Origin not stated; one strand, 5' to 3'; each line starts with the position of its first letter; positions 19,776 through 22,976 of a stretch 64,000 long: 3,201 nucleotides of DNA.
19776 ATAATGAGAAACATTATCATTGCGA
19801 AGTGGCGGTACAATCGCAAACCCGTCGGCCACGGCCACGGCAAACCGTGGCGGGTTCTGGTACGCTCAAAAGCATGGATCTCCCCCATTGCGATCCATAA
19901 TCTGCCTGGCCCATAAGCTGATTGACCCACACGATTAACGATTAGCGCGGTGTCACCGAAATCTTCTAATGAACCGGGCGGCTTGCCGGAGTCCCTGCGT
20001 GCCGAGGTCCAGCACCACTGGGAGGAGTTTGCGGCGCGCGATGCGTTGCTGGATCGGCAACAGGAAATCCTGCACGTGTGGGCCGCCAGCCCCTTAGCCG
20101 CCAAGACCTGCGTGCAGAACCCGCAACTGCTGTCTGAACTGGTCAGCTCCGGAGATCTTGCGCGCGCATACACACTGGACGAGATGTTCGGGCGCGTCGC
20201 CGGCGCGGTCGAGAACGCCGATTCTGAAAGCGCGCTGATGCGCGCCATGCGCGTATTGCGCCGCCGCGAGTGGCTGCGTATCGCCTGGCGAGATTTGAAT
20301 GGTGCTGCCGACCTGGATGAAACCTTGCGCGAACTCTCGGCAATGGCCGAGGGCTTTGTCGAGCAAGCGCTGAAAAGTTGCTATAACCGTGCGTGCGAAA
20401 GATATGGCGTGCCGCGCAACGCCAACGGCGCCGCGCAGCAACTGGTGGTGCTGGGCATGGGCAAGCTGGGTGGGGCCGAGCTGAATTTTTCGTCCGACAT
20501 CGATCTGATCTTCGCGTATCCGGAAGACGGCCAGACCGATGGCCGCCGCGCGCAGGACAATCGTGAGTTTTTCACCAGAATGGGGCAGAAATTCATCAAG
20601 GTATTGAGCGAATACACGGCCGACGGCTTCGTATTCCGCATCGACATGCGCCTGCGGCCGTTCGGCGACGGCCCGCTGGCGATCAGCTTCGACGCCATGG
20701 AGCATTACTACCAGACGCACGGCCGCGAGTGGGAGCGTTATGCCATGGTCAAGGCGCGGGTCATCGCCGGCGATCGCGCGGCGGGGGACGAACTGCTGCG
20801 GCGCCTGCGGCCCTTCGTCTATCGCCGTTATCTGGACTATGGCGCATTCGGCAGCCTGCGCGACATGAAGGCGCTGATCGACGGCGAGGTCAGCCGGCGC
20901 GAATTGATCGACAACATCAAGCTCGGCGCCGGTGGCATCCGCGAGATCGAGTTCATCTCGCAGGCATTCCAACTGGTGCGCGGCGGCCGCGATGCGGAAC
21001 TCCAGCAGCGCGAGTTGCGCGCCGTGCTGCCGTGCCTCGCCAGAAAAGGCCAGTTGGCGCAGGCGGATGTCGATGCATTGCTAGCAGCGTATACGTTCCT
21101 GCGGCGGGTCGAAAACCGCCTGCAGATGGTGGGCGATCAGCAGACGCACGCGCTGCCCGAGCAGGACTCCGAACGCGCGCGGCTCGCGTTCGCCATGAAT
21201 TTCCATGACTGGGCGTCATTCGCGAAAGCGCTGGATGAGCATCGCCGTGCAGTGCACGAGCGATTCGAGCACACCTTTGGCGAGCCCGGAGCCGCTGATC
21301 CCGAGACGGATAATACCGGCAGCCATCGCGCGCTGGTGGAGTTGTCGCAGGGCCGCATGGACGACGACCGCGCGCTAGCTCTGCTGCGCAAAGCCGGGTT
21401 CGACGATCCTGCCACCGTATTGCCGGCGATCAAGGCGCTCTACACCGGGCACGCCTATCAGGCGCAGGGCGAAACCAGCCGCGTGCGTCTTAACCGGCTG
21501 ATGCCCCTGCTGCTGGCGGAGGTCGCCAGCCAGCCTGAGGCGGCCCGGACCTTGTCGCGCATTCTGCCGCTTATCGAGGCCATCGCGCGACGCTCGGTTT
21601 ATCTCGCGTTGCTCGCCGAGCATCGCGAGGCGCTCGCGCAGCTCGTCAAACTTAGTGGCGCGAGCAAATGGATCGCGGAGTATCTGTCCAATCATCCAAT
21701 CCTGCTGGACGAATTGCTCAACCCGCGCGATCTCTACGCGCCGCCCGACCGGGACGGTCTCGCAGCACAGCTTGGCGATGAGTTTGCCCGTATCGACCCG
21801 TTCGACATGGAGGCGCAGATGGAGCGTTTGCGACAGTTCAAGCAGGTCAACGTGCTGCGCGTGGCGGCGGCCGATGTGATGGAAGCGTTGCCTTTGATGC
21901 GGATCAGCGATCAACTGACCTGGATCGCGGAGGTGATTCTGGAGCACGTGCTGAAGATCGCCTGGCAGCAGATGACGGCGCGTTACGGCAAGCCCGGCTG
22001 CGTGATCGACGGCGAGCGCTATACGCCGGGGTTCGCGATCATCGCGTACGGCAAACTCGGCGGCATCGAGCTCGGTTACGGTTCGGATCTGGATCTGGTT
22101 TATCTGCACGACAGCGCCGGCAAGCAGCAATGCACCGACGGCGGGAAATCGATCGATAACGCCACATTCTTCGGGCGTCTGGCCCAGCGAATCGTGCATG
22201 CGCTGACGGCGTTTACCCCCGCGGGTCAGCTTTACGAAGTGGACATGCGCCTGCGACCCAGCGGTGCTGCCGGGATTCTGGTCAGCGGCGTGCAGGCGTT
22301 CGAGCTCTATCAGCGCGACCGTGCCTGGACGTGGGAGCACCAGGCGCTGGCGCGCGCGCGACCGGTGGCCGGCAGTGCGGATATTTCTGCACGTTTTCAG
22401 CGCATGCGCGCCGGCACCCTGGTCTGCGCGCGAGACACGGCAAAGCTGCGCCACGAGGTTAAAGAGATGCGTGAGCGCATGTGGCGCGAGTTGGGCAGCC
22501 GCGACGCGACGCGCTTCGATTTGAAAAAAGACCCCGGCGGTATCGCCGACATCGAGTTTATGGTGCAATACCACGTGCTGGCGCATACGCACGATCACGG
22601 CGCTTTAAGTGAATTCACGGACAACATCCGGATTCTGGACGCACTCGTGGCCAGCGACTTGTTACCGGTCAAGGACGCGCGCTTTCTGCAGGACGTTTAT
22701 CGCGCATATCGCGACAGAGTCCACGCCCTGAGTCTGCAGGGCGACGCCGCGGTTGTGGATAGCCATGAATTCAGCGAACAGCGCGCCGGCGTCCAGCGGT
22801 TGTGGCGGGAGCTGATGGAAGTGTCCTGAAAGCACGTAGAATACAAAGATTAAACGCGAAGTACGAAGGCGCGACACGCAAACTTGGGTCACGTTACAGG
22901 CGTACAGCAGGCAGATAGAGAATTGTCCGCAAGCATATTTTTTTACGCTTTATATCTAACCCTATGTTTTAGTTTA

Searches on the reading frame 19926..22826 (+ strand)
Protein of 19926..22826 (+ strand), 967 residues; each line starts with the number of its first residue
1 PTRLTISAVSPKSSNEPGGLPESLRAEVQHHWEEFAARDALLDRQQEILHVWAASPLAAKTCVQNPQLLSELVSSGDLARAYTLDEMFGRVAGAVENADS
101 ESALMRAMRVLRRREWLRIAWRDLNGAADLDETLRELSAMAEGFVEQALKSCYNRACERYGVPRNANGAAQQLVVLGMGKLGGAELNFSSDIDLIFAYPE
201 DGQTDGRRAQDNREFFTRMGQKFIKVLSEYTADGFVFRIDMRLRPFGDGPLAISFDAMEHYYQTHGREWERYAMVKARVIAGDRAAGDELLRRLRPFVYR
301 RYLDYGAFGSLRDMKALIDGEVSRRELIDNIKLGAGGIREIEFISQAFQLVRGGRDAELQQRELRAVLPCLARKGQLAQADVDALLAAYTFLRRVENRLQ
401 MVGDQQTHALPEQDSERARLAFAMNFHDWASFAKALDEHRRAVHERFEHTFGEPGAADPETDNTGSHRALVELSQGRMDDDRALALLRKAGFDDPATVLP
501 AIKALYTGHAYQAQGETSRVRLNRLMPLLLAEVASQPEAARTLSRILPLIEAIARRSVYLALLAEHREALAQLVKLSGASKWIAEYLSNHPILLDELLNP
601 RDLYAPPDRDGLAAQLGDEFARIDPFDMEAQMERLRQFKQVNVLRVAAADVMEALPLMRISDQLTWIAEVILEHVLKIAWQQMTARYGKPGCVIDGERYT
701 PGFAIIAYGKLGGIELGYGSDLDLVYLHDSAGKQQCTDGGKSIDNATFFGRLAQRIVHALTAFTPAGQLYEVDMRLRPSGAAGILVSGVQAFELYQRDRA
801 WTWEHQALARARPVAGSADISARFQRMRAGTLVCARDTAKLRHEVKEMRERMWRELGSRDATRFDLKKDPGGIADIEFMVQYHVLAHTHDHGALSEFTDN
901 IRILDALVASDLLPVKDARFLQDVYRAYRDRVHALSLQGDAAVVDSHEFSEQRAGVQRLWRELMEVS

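Call 27: search_protein_families(library=pfam, proteins=[window:19926-22826:+], max_evalue=0.00001)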
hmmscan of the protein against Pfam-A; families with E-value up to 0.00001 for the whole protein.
window:19926-22826:+ (967 aa): 2 families
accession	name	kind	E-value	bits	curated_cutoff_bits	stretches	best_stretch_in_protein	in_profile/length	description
PF03710.21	GlnE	-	4.2e-168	557.5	24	2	571-826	2-251/252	Glutamate-ammonia ligase adenylyltransferase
PF08335.16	GlnD_UR_UTase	-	6.4e-40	136.9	21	2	312-450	1-140/141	GlnD PII-uridylyltransferase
